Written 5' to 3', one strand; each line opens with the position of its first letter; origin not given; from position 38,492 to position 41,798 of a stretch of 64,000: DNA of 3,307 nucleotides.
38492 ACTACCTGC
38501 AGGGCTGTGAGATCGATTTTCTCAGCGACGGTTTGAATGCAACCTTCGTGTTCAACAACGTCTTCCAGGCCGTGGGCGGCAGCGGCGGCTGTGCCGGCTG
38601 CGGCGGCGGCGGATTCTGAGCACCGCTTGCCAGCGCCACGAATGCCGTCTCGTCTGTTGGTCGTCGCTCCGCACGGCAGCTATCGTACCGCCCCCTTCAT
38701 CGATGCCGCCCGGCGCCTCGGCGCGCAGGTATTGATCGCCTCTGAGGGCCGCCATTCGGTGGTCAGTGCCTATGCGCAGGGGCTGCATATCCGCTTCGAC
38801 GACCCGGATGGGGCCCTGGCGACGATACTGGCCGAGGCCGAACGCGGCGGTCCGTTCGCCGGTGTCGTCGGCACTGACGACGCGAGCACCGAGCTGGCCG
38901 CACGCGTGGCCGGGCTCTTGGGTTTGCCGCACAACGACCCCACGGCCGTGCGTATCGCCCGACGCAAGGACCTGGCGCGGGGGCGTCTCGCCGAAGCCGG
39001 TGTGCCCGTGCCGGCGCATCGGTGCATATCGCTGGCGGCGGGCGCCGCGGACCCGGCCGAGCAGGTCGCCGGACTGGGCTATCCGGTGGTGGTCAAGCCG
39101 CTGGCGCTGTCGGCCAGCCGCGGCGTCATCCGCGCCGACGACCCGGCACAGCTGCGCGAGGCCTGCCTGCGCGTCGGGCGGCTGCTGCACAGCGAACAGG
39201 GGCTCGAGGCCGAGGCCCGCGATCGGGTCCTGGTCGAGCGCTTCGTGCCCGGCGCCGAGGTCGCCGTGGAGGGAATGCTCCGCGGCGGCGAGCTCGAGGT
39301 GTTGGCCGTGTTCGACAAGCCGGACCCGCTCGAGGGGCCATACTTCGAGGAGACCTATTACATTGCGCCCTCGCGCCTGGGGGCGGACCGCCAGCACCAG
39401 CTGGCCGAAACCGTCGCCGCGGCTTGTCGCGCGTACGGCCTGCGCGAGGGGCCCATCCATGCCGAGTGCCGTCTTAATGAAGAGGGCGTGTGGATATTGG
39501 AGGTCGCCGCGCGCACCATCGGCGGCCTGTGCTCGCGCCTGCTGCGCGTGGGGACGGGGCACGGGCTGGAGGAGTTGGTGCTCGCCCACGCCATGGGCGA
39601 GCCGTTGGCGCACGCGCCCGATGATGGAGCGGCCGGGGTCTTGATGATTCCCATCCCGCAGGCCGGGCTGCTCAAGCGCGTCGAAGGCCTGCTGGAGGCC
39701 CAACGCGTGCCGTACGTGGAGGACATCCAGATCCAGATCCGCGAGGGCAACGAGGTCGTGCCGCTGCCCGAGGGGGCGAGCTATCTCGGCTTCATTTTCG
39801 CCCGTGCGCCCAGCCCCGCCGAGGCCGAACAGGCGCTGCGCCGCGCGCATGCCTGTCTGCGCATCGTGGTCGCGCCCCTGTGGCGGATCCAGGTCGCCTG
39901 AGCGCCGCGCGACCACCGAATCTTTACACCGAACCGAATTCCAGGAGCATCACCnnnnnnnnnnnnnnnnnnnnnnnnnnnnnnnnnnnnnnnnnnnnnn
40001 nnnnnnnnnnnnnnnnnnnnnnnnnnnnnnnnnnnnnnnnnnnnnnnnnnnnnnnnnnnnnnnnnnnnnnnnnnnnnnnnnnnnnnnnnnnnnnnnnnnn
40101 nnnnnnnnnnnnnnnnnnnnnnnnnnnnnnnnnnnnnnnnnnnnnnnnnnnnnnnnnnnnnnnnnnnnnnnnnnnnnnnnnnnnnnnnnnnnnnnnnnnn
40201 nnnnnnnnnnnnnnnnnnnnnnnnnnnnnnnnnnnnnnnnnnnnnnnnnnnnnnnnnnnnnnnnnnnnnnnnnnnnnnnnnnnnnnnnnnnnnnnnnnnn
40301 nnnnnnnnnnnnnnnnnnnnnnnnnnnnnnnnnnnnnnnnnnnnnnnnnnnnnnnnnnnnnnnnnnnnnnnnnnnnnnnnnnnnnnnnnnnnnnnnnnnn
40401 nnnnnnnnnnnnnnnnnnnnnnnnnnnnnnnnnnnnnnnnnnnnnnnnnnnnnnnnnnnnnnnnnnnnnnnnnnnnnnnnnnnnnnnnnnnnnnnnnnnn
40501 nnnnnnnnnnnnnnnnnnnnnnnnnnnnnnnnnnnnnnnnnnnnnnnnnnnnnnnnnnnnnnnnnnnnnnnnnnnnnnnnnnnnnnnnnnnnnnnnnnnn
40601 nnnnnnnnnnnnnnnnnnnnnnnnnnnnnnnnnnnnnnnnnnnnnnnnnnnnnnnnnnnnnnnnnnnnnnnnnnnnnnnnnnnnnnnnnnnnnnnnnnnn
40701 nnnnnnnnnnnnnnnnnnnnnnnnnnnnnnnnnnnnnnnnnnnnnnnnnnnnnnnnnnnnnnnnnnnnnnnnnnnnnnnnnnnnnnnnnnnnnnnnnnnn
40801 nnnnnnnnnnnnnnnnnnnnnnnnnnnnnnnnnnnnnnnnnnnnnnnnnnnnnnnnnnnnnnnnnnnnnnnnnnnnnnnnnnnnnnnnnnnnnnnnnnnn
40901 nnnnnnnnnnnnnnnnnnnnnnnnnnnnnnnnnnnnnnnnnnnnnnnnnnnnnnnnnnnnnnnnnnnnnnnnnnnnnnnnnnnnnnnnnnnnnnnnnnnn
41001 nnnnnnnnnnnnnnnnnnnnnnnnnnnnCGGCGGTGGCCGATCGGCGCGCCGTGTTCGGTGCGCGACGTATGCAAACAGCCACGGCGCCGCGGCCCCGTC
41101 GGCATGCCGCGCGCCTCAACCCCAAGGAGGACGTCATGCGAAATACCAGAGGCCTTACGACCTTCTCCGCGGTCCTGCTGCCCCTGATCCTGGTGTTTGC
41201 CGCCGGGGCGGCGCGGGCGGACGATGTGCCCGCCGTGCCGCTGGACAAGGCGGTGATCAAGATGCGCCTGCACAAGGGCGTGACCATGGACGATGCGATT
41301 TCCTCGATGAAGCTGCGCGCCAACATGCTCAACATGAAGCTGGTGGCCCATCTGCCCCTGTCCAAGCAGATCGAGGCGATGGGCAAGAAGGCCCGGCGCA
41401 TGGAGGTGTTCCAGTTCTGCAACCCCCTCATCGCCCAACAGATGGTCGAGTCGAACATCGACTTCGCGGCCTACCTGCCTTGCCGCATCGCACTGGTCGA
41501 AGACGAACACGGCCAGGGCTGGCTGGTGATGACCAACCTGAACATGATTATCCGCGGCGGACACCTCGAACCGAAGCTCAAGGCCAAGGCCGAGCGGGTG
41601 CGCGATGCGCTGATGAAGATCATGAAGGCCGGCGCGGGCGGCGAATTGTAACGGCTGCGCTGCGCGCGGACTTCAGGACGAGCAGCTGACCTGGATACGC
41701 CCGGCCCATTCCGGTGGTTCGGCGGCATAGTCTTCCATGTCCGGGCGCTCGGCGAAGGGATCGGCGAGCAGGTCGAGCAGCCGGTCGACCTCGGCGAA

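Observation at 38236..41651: Uncharacterised four-gene cassette: A-type Fe-S carrier, ATP-grasp ligase, AmmeMemoRadiSam-type radical SAM enzyme and DUF302 protein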

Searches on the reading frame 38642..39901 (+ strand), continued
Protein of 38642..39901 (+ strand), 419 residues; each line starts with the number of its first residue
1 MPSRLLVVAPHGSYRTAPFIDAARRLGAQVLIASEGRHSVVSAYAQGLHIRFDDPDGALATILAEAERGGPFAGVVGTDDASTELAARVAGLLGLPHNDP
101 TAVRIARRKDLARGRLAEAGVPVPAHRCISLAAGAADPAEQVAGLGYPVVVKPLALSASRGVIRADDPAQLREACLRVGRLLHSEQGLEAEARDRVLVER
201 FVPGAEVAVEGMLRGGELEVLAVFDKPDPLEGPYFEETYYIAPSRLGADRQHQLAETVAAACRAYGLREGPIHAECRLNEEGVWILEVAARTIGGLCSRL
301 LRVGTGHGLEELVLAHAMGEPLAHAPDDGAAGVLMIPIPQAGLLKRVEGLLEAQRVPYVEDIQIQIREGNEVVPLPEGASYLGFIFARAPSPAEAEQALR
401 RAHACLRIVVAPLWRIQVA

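Call 68: predict_structure(alignment_id=A1)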
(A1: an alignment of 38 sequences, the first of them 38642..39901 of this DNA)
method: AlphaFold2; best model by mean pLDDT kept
length: 419 residues; sequences in the alignment: 38
mean_pLDDT: 91.0   pTM: 0.90
mean pLDDT of the five models: 91.0, 86.5, 86.0, 86.0, 85.7
residues with pLDDT >= 90: 307; 70-90: 94; 50-70: 16; < 50: 2
segments of 3 or more residues with pLDDT < 50: none
pLDDT, mean of each block of 10 residues (from residue 1): 91 82 94 83 84 93 96 93 94 97 95 97 97 92 95 85 93 94 88 95 93 96 83 66 95 98 98 95 96 82 88 94 89 91 94 98 90 81 94 96 95 69
secondary structure, 60 per line:
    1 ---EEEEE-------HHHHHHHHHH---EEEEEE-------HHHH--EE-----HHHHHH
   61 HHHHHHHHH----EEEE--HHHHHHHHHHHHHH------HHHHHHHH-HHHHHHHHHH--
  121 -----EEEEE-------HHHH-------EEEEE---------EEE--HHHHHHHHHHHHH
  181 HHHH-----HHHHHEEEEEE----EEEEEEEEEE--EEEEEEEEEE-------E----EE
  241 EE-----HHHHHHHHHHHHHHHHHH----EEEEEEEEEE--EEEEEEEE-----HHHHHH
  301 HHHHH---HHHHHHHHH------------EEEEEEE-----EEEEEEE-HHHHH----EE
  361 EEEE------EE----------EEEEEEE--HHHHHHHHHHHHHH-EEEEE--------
elements in order: E4-8 H16-25 E29-34 H42-45 H55-69 E74-77 H80-93 H100-107 H109-118 E126-130 H138-141 E149-153 E163-165 H168-184 H190-194 E195-200 E205-214 E217-226 E239-242 H248-265 E270-279 E282-289 H295-305 H309-317 E330-336 E342-348 H350-354 E359-364 E383-389 H392-405 E407-411

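Call 71: fold_search(model_id=the predicted structure, library=pdb)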
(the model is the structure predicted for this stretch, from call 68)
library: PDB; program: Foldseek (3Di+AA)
matches with E <= 10: 1682; with E <= 0.001: 580
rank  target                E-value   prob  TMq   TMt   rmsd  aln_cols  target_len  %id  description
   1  3vot_B                4.3e-32  1.00  0.80  0.84   3.4       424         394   26  Crystal structure of L-amino acid ligase from Bacillus licheniformis (released 2012-11-07)
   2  3vot_A                6.9e-32  1.00  0.84  0.85   3.3       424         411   26  Crystal structure of L-amino acid ligase from Bacillus licheniformis (released 2012-11-07)
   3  4dim                  2.2e-25  1.00  0.67  0.71   6.9       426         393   15  Crystal structure of phosphoribosylglycinamide synthetase from Anaerococcus prevotii (released 2012-02-29)
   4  4wd3_A                4.6e-25  1.00  0.69  0.74   5.1       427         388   16  Crystal structure of an L-amino acid ligase RizA (released 2015-09-09)
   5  3wnz                  4.6e-23  1.00  0.75  0.68   5.0       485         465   15  Crystal structure of Bacillus subtilis YwfE, an L-amino acid ligase, with bound ADP-Mg-Pi (released 2014-05-14)
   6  3vmm                  1.6e-22  1.00  0.78  0.70   5.1       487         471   16  Crystal structure of BacD, an L-amino acid dipeptide ligase from Bacillus subtilis (released 2012-04-11)
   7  3rv4                  3.4e-22  1.00  0.68  0.64   5.7       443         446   17  Crystal structure of E.coli biotin carboxylase R16E mutant in complex with Mg-ADP and bicarbonate (released 2011-05-18)
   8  2vpq_A                3.6e-22  1.00  0.67  0.64   6.0       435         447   18  Crystal structure of biotin carboxylase from S. aureus complexed with AMPPNP (released 2008-09-09)
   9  1kjq_A                4.8e-22  1.00  0.71  0.76   4.7       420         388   20  Crystal structure of glycinamide ribonucleotide transformylase in complex with Mg-ADP (released 2002-06-28)
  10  3jzi_B                4.8e-22  1.00  0.63  0.60   6.5       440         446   17  Crystal structure of biotin carboxylase from E. Coli in complex with benzimidazole series (released 2009-11-03)
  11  3g8d_B                5.1e-22  1.00  0.62  0.60   6.8       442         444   17  Crystal structure of the biotin carboxylase subunit, E296A mutant, of acetyl-COA carboxylase from Escherichia coli (released 2009-03-03)
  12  3ouz_B                5.1e-22  1.00  0.65  0.62   6.3       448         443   16  Crystal Structure of Biotin Carboxylase-ADP complex from Campylobacter jejuni (released 2010-10-13)
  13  3g8c_A                5.4e-22  1.00  0.65  0.62   6.1       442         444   17  Crystal Structure of Biotin Carboxylase in Complex with Biotin, Bicarbonate, ADP and Mg Ion (released 2009-03-03)
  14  2v58_B                5.8e-22  1.00  0.63  0.60   6.5       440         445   17  CRYSTAL STRUCTURE OF BIOTIN CARBOXYLASE FROM E.COLI IN COMPLEX WITH POTENT INHIBITOR 1 (released 2009-01-13)
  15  2j9g_A                6.1e-22  1.00  0.63  0.60   6.5       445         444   17  Crystal structure of Biotin carboxylase from E. coli in complex with AMPPNP and ADP (released 2008-09-09)
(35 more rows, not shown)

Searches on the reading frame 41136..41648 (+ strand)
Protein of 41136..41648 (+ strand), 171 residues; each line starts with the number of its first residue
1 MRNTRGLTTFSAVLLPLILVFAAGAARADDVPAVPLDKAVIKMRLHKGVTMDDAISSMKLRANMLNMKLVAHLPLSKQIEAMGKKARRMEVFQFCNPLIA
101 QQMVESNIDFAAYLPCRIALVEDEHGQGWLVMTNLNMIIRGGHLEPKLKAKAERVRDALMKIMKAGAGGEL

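Call 3: search_protein_families(library=pfam, proteins=[window:41136-41648:+], max_evalue=0.01)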
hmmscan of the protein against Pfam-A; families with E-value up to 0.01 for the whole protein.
seq(171 aa): 1 family
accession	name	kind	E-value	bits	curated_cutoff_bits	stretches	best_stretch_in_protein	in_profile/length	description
PF03625.19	DUF302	-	1.3e-13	51.1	23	1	75-134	3-62/63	Domain of unknown function DUF302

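Call 4: search_protein_families(library=ncbifam, proteins=[window:41136-41648:+], max_evalue=0.01)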
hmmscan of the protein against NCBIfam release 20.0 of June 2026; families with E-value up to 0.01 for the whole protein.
seq(171 aa): 0 families
